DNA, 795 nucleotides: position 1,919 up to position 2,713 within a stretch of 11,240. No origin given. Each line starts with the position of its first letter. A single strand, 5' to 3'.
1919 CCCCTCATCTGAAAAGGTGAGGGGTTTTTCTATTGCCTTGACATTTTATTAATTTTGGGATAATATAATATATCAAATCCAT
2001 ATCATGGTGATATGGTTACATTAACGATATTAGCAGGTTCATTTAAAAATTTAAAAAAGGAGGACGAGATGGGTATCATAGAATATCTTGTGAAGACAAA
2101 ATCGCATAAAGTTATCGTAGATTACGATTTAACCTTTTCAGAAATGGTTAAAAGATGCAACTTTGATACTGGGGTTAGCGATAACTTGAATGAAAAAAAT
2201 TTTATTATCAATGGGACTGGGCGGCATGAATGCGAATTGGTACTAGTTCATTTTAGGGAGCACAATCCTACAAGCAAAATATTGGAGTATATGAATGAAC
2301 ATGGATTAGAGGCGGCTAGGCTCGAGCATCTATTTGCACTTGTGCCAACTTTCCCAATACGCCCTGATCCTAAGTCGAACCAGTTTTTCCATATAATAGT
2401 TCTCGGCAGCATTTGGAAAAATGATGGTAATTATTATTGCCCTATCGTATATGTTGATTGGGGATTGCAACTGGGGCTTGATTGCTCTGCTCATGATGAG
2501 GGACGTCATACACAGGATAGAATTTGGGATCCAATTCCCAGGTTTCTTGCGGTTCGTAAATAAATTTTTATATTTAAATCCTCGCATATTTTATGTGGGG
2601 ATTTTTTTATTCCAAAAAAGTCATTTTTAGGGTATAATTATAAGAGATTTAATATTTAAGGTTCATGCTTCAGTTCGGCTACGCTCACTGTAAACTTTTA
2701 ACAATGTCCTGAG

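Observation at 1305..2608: Tandem paralogue cassettes whose non-coding flanks are far better conserved than their coding sequences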

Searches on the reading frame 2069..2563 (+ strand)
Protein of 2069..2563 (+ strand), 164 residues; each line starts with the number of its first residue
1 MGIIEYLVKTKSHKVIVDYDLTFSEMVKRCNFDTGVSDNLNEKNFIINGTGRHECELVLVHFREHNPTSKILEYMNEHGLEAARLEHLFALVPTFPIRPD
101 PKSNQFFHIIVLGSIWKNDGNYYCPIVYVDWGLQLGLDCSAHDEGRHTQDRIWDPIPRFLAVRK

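Call 4: search_protein_families(library=pfam, proteins=[window:2069-2563:+], max_evalue=1)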
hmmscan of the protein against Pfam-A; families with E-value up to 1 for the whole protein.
window:2069-2563:+ (164 aa): 0 families

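Call 13: find_homologous_proteins(query=window:2069-2563:+, max_evalue=0.001)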
Query window:2069-2563:+ (164 aa): 1 proteins with E <= 0.001 among 16 candidates.
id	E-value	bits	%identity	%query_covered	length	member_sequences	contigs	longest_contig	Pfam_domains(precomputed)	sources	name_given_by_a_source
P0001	4.7e-111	387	100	100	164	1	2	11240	-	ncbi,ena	-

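Call 21: search_protein_representatives(alignment_id=A3)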
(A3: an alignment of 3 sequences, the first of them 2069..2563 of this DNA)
Query: 3 sequences, 158 profile positions. Proteins with E-value up to 0.001 (for the whole library): 2721; up to 1e-10: 743; up to 1e-30: 6. The best 150 are listed.
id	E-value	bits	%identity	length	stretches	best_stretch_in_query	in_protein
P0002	5.0e-74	263.9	-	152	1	6-158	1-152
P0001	4.0e-73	261.0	-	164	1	1-158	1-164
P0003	1.6e-47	177.7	-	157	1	1-158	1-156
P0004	4.7e-41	156.7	-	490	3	3-138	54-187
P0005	5.0e-33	130.6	-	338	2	12-110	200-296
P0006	9.7e-33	129.7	-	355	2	10-157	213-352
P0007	1.2e-30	122.9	-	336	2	7-115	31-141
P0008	5.7e-30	120.7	-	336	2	10-158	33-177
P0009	9.1e-30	120.1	-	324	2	13-157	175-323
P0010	1.1e-29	119.8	-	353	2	9-115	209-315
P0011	1.3e-29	119.6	-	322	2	12-158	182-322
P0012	6.6e-28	114.0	-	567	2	8-157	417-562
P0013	2.8e-27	112.0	-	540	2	11-119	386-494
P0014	1.2e-26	110.0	-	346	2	5-130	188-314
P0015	3.9e-26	108.2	-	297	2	7-120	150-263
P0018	4.1e-25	104.9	-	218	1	11-158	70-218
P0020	3.4e-24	102.0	-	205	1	12-158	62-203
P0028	2.3e-23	99.2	-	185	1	11-158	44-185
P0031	1.6e-22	96.5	-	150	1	10-158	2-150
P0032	2.2e-22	96.1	-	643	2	11-158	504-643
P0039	8.7e-22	94.1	-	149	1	11-157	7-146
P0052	3.5e-20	88.9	-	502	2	8-157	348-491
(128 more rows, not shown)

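Call 22: search_protein_families(library=pfam, proteins=[P0004, P0005, P0006, P0012, P0013, P0018, P0020, P0032, P0031, P0052], max_evalue=0.01)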
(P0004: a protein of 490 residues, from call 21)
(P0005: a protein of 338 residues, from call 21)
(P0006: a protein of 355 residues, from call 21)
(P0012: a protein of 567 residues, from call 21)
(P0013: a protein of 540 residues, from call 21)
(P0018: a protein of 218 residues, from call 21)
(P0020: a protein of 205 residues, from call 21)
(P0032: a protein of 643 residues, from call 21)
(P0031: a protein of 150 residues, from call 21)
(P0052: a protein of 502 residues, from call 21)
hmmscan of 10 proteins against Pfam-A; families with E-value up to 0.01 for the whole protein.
P0004 (490 aa): 0 families

P0005 (338 aa): 3 families
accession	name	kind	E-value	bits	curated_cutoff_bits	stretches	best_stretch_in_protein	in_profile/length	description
PF04073.20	tRNA_edit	-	0.0024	18.4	25.5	0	67-134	4-70/123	Aminoacyl-tRNA editing domain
PF00633.29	HHH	-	0.0067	16.7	24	0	265-278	3-16/30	Helix-hairpin-helix motif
PF14747.11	DUF4473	-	0.0087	17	25.9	0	110-137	3-30/78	Domain of unknown function (DUF4473)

P0006 (355 aa): 0 families

P0012 (567 aa): 0 families

P0013 (540 aa): 0 families

P0018 (218 aa): 0 families

P0020 (205 aa): 0 families

P0032 (643 aa): 1 family
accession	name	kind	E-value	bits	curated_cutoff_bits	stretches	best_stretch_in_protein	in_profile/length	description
PF00226.36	DnaJ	-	8.2e-19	67.9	27.8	1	5-65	1-63/63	DnaJ domain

P0031 (150 aa): 0 families

P0052 (502 aa): 0 families

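Call 23: predict_structure(alignment_id=A3)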
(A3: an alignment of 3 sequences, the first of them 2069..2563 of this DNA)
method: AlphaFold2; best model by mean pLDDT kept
length: 164 residues; sequences in the alignment: 3
mean_pLDDT: 59.0   pTM: 0.58
mean pLDDT of the five models: 59.0, 56.9, 56.6, 55.9, 54.1
residues with pLDDT >= 90: 2; 70-90: 57; 50-70: 37; < 50: 68
segments of 3 or more residues with pLDDT < 50: 1-9, 98-156
pLDDT, mean of each block of 10 residues (from residue 1): 32 79 80 61 70 83 67 84 78 60 40 41 39 34 36 50 83
secondary structure, 60 per line:
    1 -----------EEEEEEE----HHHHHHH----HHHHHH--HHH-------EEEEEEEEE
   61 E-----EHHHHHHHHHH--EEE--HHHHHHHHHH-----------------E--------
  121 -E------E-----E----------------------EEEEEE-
elements in order: E12-18 H23-29 H34-39 E52-61 H68-77 E80-82 H85-94 E158-163

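Call 31: search_solved_structures(query=A4, max_evalue=1, show_alignments=2)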
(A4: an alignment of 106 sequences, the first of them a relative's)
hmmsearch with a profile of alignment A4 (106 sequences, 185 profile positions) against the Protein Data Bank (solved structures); distinct sequences matched with E-value up to 1: 0.

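Call 32: find_homologous_proteins(query=A4, max_evalue=0.00001)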
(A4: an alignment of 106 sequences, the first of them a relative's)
Query A4 (106 sequences) (164 aa, profile of the alignment): 49 proteins with E <= 0.00001 among 3315 candidates.
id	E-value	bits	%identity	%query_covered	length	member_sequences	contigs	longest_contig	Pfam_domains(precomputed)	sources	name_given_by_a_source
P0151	4.5e-102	357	29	100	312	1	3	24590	-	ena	-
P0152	3.8e-70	253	33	94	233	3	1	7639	-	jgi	-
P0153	1.7e-69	251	38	94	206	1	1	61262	-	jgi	jgi:hypothetical protein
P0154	1.7e-69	251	40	75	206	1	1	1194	-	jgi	jgi:hypothetical protein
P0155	7.6e-66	239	27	71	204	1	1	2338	-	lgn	-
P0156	3.7e-65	237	35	93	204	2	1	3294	-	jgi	-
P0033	3.9e-64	234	34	72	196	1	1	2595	-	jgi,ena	-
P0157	2.9e-62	228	29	99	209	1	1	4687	-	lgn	-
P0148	8.2e-62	226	30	75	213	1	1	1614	-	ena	-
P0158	3.0e-60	221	32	92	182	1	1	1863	-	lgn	-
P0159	3.3e-60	221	37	100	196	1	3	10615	-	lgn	-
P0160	3.5e-60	221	25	63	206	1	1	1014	-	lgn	-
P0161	6.1e-60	220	28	95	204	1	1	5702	-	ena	-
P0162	7.9e-59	216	36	96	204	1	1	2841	-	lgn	-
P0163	2.1e-58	215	29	99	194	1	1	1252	-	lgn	-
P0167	1.7e-56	209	26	91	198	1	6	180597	-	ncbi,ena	ncbi:MAG: hypothetical protein AAB897_00880 [Patescibacteria group bacterium]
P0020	7.8e-52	194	37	93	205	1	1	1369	-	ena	-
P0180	1.1e-44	170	26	90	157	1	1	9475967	-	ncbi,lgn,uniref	ncbi:hypothetical protein V1283_008288 [Bradyrhizobium sp. AZCC 2262]|uniref:hypothetical protein n=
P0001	1.4e-35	141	100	100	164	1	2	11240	-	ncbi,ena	-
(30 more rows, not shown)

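Call 33: find_encoding_contigs(protein=P0001, flank=10000, max_places=4)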
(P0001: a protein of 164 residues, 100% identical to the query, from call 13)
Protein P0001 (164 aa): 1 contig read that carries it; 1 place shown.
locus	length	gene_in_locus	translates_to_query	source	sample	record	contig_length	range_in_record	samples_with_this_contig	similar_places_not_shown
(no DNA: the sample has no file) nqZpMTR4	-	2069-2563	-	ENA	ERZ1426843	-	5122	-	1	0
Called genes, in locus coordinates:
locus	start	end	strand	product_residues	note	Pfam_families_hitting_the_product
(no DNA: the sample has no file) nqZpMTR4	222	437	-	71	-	-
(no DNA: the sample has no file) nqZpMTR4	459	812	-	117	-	-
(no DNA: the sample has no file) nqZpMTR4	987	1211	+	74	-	-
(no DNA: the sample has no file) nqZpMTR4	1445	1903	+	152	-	-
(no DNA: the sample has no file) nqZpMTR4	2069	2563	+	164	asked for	-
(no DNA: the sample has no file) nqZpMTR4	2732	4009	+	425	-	PF00374:NiFeSe_Hases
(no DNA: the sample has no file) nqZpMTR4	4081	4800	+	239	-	PF20260:PUA_4 (weak), PF04452:Methyltrans_RNA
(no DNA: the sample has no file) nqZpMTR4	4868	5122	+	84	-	PF01155:HypA (weak)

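Call 35: find_encoding_contigs(protein=P0167, flank=8000, max_places=3)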
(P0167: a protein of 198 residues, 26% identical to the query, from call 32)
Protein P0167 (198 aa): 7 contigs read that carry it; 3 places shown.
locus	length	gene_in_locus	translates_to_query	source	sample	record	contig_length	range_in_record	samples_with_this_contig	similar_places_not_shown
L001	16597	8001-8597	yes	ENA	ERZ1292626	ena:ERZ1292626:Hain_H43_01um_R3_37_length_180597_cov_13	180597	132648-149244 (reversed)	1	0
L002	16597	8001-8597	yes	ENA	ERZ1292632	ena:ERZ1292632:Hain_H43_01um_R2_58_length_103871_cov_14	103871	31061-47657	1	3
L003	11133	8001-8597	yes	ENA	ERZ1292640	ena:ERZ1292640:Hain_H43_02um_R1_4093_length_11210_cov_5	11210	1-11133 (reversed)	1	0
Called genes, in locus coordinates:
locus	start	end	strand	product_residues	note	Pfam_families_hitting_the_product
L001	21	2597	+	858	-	PF05496:RuvB_N (faint), PF07728:AAA_5, PF00004:AAA, PF22667:Lon_lid, PF05362:Lon_C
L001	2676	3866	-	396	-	PF01745:IPT (faint), PF01715:IPPT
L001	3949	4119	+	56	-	-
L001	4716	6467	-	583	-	PF07973:tRNA_SAD, PF00587:tRNA-synt_2b, PF03129:HGTP_anticodon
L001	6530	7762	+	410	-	PF02403:Seryl_tRNA_N, PF00587:tRNA-synt_2b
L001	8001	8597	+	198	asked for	-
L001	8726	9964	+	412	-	PF01168:Ala_racemase_N, PF00842:Ala_racemase_C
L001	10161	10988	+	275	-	-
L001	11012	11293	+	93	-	-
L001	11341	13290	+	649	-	PF13196:DUF4012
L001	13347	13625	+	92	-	-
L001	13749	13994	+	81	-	PF21956:DUF6922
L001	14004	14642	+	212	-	PF08843:AbiEii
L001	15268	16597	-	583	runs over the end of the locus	PF00009:GTP_EFTU, PF14492:EFG_III (weak), PF00679:EFG_C, PF06421:LepA_C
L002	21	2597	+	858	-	PF05496:RuvB_N (faint), PF07728:AAA_5, PF00004:AAA, PF22667:Lon_lid, PF05362:Lon_C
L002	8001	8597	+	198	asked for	-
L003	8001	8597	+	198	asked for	-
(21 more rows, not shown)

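Call 36: find_encoding_contigs(protein=P0180, flank=8000, max_places=2)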
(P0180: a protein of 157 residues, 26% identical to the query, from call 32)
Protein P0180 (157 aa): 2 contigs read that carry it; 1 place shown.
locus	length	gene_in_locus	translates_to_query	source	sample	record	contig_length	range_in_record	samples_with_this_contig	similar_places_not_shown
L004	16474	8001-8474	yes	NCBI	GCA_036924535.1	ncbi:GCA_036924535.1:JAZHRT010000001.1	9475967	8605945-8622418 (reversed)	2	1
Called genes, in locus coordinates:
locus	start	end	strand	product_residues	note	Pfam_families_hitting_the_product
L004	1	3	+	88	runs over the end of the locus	-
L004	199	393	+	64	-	PF02604:PhdYeFM_antitox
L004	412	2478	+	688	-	PF01555:N6_N4_Mtase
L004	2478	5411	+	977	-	PF04851:ResIII (weak)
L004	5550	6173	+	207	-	-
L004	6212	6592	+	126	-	PF13730:HTH_36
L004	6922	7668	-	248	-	PF01925:TauE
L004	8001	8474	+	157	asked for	-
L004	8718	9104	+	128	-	PF25056:DUF7793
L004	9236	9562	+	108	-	PF12599:DUF3768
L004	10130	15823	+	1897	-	PF13884:Peptidase_S74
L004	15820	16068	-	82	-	-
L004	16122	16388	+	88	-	-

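Call 37: predict_structure(alignment_id=A4)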
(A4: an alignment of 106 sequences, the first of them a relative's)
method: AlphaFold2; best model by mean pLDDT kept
length: 164 residues; sequences in the alignment: 106
mean_pLDDT: 89.8   pTM: 0.86
mean pLDDT of the five models: 89.8, 88.9, 88.5, 88.4, 88.1
residues with pLDDT >= 90: 118; 70-90: 31; 50-70: 14; < 50: 1
segments of 3 or more residues with pLDDT < 50: none
pLDDT, mean of each block of 10 residues (from residue 1): 60 97 97 93 97 97 92 96 98 84 81 94 94 92 72 91 97
secondary structure, 60 per line:
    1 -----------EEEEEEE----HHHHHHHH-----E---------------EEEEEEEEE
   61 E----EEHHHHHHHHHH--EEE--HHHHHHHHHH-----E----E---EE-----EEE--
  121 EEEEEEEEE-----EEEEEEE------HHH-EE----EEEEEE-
elements in order: E12-18 H23-30 E52-61 H68-77 E80-82 H85-94 E116-118 E121-129 E135-141 E158-163

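Call 41: fold_search(model_id=the predicted structure, library=pdb)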
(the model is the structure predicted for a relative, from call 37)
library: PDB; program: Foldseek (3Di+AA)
matches with E <= 10: 481; with E <= 0.001: 0
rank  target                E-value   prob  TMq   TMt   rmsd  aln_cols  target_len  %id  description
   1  7t4r_A                4.5e-01  0.57  0.38  0.42   5.3       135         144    8  CryoEM structure of the HCMV Pentamer gH/gL/UL128/UL130/UL131A in complex with THBD and neutralizing fabs MSL-109 and  (released 2022-03-23)
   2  7t78_B                5.6e-01  0.08  0.13  0.06  15.1        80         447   19  CRYSTAL STRUCTURE OF GLUCOKINASE (HEXOKINASE 4) COMPLEXED WITH LIGAND DIETHYL ({2-[3-(4-METHANESULFONYLPHENO XY)-5-{[( (released 2022-03-02)
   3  1o7l_D                7.7e-01  0.08  0.16  0.11  14.6       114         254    9  Molybdate-activated form of ModE from Escherichia coli (released 2003-02-20)
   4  4isf                  7.7e-01  0.03  0.12  0.06  16.1        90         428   17  Human glucokinase in complex with novel activator (2S)-3-cyclohexyl-2-(6-fluoro-2,4-dioxo-1,4-dihydroquinazolin-3(2H)-yl (released 2013-03-20)
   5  2m94_MODEL_1_A        8.2e-01  0.21  0.31  0.35   8.7       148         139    8  NMR structure of the lymphocyte receptor NKR-P1A (released 2014-06-11)
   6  7odu_A                8.2e-01  0.18  0.30  0.36  11.2       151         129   11  Natural killer cell receptor NKR-P1B from Rattus norvegicus in complex with its cognate ligand Clr-11 (released 2022-06-01)
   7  4ezm_L                8.2e-01  0.14  0.27  0.31  13.1       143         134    8  Crystal structure of the human IgE-Fc(epsilon)3-4 bound to its B cell receptor derCD23 (released 2012-07-18)
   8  3ff8_C                8.7e-01  0.25  0.32  0.44   8.6       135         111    8  Structure of NK cell receptor KLRG1 bound to E-cadherin (released 2009-07-28)
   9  6jjj_A                9.7e-01  0.15  0.30  0.31   9.7       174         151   10  Trimeric structure of Kupffer cell C-type lectin receptor Clec4f (released 2019-08-14)
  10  5mgt_E                1.0e+00  0.28  0.35  0.43   5.1       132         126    8  Complex of human NKR-P1 and LLT1 in deglycosylated forms (released 2018-06-06)
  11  5mgs_A                1.1e+00  0.23  0.34  0.43   5.4       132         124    9  Human receptor NKR-P1 in deglycosylated form, extracellular domain (released 2018-05-23)
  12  7t79_B                1.1e+00  0.06  0.13  0.06  14.9        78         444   18  CRYSTAL STRUCTURE OF GLUCOKINASE (HEXOKINASE 4) COMPLEXED WITH LIGAND AKA DIETHYL {[3-(3-{[5-(AZETIDINE-1-CARBON YL)PY (released 2022-03-02)
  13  3j82_A                1.1e+00  0.20  0.33  0.40   7.8       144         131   10  Electron cryo-microscopy of DNGR-1 in complex with F-actin (released 2015-05-20)
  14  4iwv                  1.1e+00  0.06  0.14  0.06  14.7        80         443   18  Crystals structure of Human Glucokinase in complex with small molecule activator (released 2013-04-24)
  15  5hst_A                1.1e+00  0.02  0.14  0.10  16.6       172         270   10  Crystal structure of the dehydratase domain of MlnB from Bacillus amyloliquefaciens (released 2017-02-01)
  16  5mgt_D                1.2e+00  0.21  0.34  0.41   5.3       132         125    8  Complex of human NKR-P1 and LLT1 in deglycosylated forms (released 2018-06-06)
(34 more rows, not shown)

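Call 42: fold_search(model_id=the predicted structure, library=viral)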
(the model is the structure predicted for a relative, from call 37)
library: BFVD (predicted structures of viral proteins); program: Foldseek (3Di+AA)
matches with E <= 10: 664; with E <= 0.001: 0
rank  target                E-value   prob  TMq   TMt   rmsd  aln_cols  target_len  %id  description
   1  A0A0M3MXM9            1.4e-01  0.57  0.30  0.33  11.1       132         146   10  Membrane protein UL45 [Testudinid alphaherpesvirus 3]
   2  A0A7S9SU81            1.5e-01  0.13  0.20  0.06  13.6       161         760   10  Uncharacterized protein [Virus NIOZ-UU157]
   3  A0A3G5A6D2            1.9e-01  0.08  0.14  0.12  16.6       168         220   10  Uncharacterized protein [Harvfovirus sp.]
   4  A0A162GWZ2            2.5e-01  0.47  0.25  0.27   9.8        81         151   16  Uncharacterized protein [Mocis latipes granulovirus]
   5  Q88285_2              2.7e-01  0.08  0.14  0.03  13.9       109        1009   14  (no name in the UniProt tables at hand)
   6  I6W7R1                3.1e-01  0.10  0.12  0.13   8.0        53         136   11  (no name in the UniProt tables at hand)
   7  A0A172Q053            3.1e-01  0.10  0.19  0.06  15.1       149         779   15  RIIA protein [Acinetobacter phage vB_AbaM_ME3]
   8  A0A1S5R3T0            3.7e-01  0.11  0.18  0.06  11.6       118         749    9  RIIA protector from prophage-induced early lysis [Pseudomonas phage pf16]
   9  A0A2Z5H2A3            3.9e-01  0.11  0.13  0.23   8.1        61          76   10  (no name in the UniProt tables at hand)
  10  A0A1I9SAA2            3.9e-01  0.10  0.17  0.06  11.2       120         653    8  RIIA-like protector protein [Rhodococcus phage Weasels2]
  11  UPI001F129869         3.9e-01  0.04  0.16  0.14  17.9       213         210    8  (no name look-up for this kind of identifier)
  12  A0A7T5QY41            4.6e-01  0.35  0.20  0.43   9.1        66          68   12  (no name in the UniProt tables at hand)
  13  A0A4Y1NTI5            5.2e-01  0.06  0.18  0.12  13.8       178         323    6  (no name in the UniProt tables at hand)
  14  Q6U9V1                5.8e-01  0.11  0.20  0.07  10.8       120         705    8  RIIA protector from prophage-induced early lysis [Aeromonas phage 44RR2.8t]
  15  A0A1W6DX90            6.1e-01  0.07  0.17  0.06  11.3       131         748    6  Uncharacterized protein [Sphingobium phage Lacusarx]
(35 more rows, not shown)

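Call 43: search_protein_families(library=phrogs, proteins=[P0001, P0002, P0003, P0031, P0039, P0028, P0180, P0167], max_evalue=0.01)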
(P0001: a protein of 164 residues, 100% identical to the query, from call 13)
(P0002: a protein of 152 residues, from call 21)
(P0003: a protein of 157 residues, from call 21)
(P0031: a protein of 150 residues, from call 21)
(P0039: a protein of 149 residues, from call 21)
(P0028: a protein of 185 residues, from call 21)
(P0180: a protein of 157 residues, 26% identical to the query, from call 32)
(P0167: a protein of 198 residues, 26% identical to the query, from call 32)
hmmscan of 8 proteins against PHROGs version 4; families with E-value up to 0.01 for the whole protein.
P0001 (164 aa): 0 families

P0002 (152 aa): 0 families

P0003 (157 aa): 0 families

P0031 (150 aa): 0 families

P0039 (149 aa): 0 families

P0028 (185 aa): 0 families

P0180 (157 aa): 0 families

P0167 (198 aa): 0 families

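Call 44: search_protein_families(library=padloc, proteins=[P0001, P0002, P0003, P0031, P0039, P0028, P0180, P0167], max_evalue=0.01)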
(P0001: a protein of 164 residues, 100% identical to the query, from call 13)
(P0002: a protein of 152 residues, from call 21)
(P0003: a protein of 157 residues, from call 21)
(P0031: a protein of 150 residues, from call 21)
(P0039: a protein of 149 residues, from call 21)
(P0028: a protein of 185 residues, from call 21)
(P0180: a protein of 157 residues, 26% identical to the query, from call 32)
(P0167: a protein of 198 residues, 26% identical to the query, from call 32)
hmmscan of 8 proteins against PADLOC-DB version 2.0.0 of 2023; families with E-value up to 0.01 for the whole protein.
P0001 (164 aa): 0 families

P0002 (152 aa): 0 families

P0003 (157 aa): 0 families

P0031 (150 aa): 0 families

P0039 (149 aa): 0 families

P0028 (185 aa): 0 families

P0180 (157 aa): 0 families

P0167 (198 aa): 0 families

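Call 45: search_protein_families(library=ncbifam, proteins=[P0001, P0002, P0003, P0031, P0039, P0028, P0180, P0167], max_evalue=0.01)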
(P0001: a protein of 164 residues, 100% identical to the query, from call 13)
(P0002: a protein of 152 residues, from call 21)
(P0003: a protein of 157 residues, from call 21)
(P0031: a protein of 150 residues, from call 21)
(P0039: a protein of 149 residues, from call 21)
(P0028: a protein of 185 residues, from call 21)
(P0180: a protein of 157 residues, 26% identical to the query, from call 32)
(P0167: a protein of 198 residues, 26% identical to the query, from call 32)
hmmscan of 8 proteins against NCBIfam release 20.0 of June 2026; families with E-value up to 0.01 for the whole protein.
P0001 (164 aa): 0 families

P0002 (152 aa): 0 families

P0003 (157 aa): 0 families

P0031 (150 aa): 0 families

P0039 (149 aa): 0 families

P0028 (185 aa): 0 families

P0180 (157 aa): 0 families

P0167 (198 aa): 0 families
